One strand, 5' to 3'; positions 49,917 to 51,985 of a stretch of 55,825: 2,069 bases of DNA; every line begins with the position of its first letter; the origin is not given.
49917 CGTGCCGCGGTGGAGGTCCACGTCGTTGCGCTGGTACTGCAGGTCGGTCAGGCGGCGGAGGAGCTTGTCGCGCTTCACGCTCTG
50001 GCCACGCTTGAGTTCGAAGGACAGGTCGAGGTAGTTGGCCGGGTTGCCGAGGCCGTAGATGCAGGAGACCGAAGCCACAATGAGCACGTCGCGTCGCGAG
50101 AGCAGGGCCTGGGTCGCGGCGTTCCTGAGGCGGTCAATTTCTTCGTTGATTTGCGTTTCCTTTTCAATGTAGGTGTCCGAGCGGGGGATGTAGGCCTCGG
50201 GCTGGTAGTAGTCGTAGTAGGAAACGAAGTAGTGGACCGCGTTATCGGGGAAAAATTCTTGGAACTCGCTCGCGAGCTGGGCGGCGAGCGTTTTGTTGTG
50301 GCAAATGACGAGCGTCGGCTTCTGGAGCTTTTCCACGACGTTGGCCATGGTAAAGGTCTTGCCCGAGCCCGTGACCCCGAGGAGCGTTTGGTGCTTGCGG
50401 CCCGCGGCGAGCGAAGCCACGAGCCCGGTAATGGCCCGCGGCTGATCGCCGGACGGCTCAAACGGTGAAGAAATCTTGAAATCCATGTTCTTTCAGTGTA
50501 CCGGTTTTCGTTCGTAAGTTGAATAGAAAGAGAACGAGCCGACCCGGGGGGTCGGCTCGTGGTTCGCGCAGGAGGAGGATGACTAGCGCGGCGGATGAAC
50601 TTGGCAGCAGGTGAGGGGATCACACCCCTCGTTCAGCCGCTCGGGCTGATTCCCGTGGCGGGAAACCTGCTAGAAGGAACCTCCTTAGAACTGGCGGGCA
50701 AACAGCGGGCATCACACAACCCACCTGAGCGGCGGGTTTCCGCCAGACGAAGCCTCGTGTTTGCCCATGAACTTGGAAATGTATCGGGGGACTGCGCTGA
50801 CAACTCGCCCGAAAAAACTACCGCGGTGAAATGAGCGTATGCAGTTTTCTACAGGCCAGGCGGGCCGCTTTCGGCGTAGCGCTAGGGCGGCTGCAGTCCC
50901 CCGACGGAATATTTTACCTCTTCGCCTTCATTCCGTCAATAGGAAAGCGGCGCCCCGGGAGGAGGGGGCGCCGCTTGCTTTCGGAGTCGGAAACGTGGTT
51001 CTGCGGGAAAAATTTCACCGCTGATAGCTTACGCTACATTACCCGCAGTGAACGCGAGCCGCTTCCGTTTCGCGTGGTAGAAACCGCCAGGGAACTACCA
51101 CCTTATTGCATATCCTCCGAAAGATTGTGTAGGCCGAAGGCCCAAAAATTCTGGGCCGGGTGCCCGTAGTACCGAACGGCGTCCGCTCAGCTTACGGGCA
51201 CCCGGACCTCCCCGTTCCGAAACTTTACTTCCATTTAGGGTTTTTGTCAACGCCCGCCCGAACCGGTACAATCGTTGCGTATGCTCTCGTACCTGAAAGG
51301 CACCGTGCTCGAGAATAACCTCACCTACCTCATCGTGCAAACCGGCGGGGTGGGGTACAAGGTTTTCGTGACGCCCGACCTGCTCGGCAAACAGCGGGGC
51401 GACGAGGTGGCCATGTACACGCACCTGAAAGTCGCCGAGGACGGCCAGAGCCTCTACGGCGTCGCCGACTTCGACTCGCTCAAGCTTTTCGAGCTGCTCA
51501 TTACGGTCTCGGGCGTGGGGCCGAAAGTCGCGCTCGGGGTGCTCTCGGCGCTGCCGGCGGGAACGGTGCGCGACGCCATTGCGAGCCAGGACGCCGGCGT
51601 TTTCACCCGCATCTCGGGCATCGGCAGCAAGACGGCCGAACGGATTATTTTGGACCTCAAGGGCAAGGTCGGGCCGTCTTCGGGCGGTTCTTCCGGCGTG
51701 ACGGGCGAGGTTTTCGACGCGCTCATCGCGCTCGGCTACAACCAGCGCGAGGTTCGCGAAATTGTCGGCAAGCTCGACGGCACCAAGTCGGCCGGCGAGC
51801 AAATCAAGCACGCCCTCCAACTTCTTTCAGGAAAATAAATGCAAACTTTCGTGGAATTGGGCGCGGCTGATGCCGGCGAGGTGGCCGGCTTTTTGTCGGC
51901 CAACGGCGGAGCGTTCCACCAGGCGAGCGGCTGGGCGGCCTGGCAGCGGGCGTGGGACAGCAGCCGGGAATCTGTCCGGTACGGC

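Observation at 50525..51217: ~690-nt densely structured RNA gene between uvrB and ruvA with no recognisable class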

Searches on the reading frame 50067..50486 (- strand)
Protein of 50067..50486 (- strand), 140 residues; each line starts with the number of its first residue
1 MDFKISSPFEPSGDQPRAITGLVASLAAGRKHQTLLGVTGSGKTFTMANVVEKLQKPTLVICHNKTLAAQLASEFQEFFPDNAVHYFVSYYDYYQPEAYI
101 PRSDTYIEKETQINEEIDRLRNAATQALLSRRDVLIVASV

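Call 70: find_homologous_proteins(query=window:50067-50486:-, max_evalue=1e-30)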
Query window:50067-50486:- (140 aa): 7991 proteins with E <= 1e-30 among 8000 candidates; the best 120 are listed.
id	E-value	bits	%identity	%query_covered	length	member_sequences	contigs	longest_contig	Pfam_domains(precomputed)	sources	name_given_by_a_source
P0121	1.3e-72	260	85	100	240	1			PF17757.7,PF04851.22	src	-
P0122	1.4e-72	259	84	100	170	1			PF04851.22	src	-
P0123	1.7e-72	259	84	100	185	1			PF04851.22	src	-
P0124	2.5e-72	259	88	99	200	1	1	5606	PF04851.22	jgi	jgi:excinuclease ABC subunit B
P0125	1.0e-71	257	83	100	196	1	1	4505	PF04851.22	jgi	jgi:excinuclease ABC subunit B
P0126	5.6e-71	254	86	99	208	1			PF17757.7,PF04851.22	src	-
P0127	3.3e-69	249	81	100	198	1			PF17757.7,PF04851.22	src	-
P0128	3.7e-69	248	82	99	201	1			PF17757.7,PF04851.22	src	-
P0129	3.9e-69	248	83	99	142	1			PF04851.22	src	-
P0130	1.3e-68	247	80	100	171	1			PF04851.22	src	-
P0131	1.3e-68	247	81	100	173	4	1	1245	PF04851.22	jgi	jgi:excinuclease ABC subunit B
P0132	2.2e-68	246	83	94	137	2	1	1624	PF04851.22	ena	-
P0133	3.4e-68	245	81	100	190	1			PF04851.22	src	-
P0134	6.2e-68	244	83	97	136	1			PF04851.22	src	-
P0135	9.8e-68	244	79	100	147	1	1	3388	PF00270.36,PF04851.22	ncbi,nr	ncbi:DEAD/DEAH box helicase family protein, partial [Candidatus Falkowbacteria bacterium]|nr:DEAD/DE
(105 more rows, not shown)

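Call 71: find_encoding_contigs(protein=P0124, flank=3000, max_places=4)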
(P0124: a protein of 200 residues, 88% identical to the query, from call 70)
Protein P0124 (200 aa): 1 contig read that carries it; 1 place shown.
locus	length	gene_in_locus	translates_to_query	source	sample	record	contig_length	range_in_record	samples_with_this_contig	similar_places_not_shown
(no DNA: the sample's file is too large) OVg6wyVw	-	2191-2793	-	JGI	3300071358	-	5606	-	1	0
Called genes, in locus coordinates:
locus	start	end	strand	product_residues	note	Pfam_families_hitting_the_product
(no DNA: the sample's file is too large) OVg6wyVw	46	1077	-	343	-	PF02388:FemAB, PF13480:Acetyltransf_6 (weak), PF02388:FemAB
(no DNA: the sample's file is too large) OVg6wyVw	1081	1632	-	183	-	PF01330:RuvA_N, PF00633:HHH (faint), PF14520:HHH_5, PF07499:RuvA_C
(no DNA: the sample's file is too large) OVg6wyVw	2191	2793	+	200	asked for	PF04851:ResIII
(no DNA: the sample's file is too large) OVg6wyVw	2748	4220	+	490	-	PF17757:UvrB_inter, PF27431:UvrB_3rd, PF00271:Helicase_C, PF12344:UvrB, PF02151:UVR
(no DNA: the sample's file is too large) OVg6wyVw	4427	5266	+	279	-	PF13793:Pribosyltran_N, PF00156:Pribosyltran, PF14681:UPRTase (weak), PF14572:Pribosyl_synth (weak)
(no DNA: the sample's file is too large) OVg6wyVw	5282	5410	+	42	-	-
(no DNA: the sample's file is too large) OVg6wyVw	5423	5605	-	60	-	?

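Call 72: find_encoding_contigs(protein=P0125, flank=3000, max_places=4)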
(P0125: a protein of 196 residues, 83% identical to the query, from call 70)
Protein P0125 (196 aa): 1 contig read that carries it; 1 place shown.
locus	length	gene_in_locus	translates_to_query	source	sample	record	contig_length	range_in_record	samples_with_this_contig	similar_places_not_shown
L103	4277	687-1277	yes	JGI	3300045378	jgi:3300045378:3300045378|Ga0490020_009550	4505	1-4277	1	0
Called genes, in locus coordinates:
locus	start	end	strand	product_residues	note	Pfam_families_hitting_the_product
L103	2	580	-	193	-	?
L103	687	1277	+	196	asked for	PF04851:ResIII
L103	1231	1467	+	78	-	-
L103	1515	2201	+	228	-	-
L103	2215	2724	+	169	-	PF18836:B_solenoid_ydck (faint)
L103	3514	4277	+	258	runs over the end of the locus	PF13384:HTH_23 (faint), PF02796:HTH_7 (weak)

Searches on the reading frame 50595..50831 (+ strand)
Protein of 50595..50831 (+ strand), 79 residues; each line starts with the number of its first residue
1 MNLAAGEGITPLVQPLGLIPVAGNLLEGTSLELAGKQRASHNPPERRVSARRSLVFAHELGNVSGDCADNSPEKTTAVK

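Call 75: search_protein_families(library=pfam, proteins=[window:50595-50831:+], max_evalue=0.01)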
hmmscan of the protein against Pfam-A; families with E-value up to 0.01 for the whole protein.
window:50595-50831:+ (79 aa): 0 families

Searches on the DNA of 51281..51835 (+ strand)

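Call 40: search_rna_families(sources=[L081, L087, L088, L091], threshold=evalue, max_evalue=0.1)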
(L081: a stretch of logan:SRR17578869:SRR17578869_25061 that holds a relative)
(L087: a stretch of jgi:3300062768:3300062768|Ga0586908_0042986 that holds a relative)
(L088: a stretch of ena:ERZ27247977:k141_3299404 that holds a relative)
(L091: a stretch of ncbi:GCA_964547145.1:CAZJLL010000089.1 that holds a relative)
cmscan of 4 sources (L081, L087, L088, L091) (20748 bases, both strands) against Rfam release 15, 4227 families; matches with E-value up to 0.1: 4.
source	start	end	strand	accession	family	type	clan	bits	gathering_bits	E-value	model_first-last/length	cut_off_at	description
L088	2471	2542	-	RF00005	tRNA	Gene; tRNA;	CL00001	71.6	29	3.8e-14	1-71/71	no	tRNA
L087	179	253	-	RF00005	tRNA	Gene; tRNA;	CL00001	60.1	29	5.5e-11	1-71/71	no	tRNA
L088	2598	2676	-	RF00005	tRNA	Gene; tRNA;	CL00001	50.2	29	2.9e-08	1-71/71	no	tRNA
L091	1225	1298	-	RF00519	suhB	Gene; sRNA;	CL00108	28.9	41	0.021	1-77/77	no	Makes More Granules Regulator RNA (mmgR)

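Call 61: search_rna_families(sources=[L094, L098, L099, L008], threshold=evalue, max_evalue=0.5)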
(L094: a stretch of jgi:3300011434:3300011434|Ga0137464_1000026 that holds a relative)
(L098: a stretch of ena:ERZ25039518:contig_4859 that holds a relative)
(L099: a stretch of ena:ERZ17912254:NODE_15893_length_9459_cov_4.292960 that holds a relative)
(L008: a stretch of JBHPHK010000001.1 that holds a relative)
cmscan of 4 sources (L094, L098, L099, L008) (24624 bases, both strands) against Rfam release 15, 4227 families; matches with E-value up to 0.5: 12.
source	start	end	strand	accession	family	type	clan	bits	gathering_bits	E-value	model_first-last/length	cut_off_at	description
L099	2110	2182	-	RF00005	tRNA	Gene; tRNA;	CL00001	68.9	29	2.5e-13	1-71/71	no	tRNA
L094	1754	1860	+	RF04087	MIR5565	Gene; miRNA;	-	36.9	80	6.6e-05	1-109/109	no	MIR5565 microRNA precursor family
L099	2109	2182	+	RF04354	Plastid-ycf2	Cis-reg;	-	35.3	65.7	0.00048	1-75/75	no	Plastid-ycf2 5UTR RNA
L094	1756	1863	-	RF04087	MIR5565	Gene; miRNA;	-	33.1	80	0.00081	1-109/109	no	MIR5565 microRNA precursor family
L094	1759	1858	+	RF03952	mir-3718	Gene; miRNA;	-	32.2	78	0.0011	1-92/92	no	mir-3718 microRNA precursor family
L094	2286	2347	-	RF00005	tRNA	Gene; tRNA;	CL00001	31.5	29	0.0047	10-63/71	no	tRNA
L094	2365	2429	-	RF00005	tRNA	Gene; tRNA;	CL00001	30.4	29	0.0097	1-71/71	no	tRNA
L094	1769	1850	+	RF01897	mir-188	Gene; miRNA;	-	29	72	0.043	1-84/84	no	mir-188 microRNA precursor family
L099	2342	2416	-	RF04296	mir-485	Gene; miRNA;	CL00149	28.8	70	0.016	1-73/73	no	mir-485 microRNA precursor family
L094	4466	4624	-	RF01911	MIR2118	Gene; miRNA;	-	28.1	85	0.089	1-170/170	no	MIR2118 microRNA precursor family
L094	1777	1841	+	RF03361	mir-3136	Gene; miRNA;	-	26.9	86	0.11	1-78/78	no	mir-3136 microRNA precursor family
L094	2277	2356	+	RF04354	Plastid-ycf2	Cis-reg;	-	26.5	65.7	0.13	1-75/75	no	Plastid-ycf2 5UTR RNA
